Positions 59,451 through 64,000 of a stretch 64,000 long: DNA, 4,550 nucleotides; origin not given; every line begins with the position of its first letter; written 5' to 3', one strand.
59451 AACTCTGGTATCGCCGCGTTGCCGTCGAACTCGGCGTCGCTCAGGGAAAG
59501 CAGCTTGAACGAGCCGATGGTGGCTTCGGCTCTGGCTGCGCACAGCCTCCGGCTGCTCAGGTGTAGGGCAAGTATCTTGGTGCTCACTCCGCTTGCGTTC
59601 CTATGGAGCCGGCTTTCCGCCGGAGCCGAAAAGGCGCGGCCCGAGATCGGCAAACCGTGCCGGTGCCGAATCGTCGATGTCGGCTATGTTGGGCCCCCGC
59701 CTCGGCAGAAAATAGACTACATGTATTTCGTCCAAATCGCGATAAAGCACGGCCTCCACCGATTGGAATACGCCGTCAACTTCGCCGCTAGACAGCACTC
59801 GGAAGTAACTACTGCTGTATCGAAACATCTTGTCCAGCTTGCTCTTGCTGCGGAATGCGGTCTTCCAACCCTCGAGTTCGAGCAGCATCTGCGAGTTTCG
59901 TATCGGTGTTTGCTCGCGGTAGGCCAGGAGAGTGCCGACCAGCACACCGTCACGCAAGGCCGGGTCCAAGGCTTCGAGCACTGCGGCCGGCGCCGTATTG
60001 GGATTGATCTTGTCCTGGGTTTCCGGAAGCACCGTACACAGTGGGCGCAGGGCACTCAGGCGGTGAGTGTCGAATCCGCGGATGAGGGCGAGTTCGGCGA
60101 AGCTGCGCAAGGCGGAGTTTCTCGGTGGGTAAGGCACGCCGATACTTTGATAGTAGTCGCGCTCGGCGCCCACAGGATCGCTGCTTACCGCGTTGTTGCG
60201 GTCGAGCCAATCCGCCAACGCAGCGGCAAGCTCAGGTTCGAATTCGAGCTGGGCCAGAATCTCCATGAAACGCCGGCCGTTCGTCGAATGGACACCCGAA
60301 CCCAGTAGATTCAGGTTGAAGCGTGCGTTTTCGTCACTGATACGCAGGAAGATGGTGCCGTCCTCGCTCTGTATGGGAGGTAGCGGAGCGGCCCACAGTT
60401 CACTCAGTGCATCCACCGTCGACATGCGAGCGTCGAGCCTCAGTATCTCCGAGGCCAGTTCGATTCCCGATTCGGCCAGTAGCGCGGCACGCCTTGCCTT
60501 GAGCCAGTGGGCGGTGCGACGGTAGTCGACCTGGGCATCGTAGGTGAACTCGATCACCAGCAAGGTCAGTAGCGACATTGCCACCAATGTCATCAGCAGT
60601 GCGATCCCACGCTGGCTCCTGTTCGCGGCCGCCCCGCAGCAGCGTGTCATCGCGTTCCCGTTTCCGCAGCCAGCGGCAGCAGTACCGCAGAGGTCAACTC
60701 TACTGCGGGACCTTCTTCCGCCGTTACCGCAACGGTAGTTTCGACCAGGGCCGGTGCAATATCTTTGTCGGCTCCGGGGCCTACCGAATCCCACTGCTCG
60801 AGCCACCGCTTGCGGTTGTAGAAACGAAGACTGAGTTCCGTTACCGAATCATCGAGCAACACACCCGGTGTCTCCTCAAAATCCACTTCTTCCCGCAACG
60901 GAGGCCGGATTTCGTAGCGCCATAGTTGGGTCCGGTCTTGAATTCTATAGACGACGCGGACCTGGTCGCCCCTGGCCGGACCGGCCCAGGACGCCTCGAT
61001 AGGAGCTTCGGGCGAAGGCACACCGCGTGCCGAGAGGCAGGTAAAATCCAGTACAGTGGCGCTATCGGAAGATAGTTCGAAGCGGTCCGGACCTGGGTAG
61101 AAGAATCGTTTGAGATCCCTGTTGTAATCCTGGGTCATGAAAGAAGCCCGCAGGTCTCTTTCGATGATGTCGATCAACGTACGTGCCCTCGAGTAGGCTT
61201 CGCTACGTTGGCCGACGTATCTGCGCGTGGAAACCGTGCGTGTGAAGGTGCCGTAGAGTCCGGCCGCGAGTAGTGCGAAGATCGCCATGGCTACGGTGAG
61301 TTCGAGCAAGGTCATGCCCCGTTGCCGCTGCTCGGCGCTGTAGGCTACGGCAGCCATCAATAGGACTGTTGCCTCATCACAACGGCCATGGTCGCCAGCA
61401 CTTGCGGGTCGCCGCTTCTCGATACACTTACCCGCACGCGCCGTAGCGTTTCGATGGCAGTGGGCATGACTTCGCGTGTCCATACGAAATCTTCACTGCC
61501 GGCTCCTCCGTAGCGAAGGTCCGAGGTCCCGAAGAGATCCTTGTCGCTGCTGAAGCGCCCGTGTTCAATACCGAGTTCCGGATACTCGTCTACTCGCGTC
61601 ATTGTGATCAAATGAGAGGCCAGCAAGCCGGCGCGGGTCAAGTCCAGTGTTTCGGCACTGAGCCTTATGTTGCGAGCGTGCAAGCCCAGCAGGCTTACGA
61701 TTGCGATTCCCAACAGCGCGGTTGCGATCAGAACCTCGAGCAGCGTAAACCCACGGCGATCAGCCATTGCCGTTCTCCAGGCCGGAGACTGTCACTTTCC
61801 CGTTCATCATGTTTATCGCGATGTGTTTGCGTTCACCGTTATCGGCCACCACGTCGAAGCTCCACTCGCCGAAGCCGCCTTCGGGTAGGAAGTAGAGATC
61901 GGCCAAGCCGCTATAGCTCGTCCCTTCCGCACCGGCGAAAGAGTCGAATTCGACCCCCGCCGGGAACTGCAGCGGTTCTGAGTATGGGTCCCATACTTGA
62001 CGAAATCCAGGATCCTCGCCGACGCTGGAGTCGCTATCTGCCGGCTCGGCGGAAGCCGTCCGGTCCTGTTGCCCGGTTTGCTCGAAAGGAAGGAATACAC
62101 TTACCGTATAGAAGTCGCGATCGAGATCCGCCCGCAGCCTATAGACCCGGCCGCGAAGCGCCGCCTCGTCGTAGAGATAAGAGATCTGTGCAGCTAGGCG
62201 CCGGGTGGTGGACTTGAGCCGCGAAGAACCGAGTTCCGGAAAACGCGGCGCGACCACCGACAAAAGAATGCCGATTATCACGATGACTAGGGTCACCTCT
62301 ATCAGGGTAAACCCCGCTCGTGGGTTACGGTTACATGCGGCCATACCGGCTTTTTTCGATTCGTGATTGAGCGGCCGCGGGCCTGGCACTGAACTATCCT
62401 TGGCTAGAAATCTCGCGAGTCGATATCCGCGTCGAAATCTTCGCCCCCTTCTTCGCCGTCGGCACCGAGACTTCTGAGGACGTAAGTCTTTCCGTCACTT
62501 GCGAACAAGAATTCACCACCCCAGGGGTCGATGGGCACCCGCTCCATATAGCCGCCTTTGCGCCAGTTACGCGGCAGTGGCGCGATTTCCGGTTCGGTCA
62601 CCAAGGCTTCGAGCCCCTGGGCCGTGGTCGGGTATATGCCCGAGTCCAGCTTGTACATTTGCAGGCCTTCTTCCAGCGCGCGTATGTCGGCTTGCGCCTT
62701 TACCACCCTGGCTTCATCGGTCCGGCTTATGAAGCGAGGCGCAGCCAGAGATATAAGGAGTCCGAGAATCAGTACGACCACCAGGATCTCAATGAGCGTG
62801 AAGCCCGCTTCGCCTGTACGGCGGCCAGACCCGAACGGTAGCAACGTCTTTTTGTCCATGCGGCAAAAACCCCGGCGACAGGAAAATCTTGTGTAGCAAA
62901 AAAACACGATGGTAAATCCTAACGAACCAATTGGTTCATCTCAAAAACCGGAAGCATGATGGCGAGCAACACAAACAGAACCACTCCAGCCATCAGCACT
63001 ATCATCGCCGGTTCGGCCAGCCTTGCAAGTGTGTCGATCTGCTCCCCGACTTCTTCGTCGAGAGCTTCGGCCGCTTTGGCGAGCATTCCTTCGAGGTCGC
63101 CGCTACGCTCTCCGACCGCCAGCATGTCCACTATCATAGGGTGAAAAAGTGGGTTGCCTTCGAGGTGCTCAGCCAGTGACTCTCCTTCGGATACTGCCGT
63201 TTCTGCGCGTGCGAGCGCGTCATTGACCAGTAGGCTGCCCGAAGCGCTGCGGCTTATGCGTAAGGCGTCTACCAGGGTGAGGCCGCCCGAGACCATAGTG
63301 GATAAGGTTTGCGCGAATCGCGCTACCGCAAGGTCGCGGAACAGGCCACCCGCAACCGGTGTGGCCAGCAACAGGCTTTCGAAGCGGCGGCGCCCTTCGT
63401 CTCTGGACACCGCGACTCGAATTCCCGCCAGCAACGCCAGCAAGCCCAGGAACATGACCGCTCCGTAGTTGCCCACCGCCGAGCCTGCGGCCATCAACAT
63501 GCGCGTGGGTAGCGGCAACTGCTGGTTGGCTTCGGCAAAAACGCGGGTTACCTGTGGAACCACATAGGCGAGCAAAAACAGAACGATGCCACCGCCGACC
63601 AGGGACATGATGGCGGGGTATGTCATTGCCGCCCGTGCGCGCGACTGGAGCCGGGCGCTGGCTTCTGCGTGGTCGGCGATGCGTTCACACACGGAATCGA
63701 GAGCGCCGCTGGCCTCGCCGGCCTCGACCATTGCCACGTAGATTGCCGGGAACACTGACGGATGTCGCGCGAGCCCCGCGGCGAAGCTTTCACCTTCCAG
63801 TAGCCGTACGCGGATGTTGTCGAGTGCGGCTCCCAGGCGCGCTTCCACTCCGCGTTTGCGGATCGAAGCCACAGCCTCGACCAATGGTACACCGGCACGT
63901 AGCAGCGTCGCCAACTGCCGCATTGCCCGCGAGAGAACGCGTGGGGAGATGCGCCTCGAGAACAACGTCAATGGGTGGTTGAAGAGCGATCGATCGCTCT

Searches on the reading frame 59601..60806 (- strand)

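Call 84: search_protein_families(library=pfam, proteins=[window:59601-60806:-], max_evalue=1e-8)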
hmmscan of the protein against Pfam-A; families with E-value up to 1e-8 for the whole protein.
window:59601-60806:- (401 aa): 1 family
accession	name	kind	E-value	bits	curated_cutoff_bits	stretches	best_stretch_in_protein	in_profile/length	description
PF21687.3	T2SSK_1st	-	2.4e-20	73.7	26.2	1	161-262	1-107/107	Type II secretion system (T2SS), protein K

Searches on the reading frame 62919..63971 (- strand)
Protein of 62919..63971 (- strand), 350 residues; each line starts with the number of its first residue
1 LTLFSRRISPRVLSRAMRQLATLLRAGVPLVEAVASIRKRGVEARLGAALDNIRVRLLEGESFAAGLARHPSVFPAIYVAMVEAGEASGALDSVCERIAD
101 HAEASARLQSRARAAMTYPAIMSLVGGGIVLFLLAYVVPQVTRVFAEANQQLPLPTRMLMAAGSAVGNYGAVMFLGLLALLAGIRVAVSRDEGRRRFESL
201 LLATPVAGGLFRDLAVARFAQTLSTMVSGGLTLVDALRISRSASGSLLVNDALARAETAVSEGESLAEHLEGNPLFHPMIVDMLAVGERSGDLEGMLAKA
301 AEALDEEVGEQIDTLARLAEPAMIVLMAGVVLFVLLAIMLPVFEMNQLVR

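Call 84: search_protein_families(library=pfam, proteins=[window:62919-63971:-], max_evalue=1e-8)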
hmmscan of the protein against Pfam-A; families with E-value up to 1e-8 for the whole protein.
window:62919-63971:- (350 aa): 1 family
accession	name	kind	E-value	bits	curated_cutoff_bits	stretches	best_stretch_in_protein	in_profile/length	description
PF00482.28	T2SSF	-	7.4e-59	197.6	25.2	2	17-139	2-125/125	Type II secretion system (T2SS), protein F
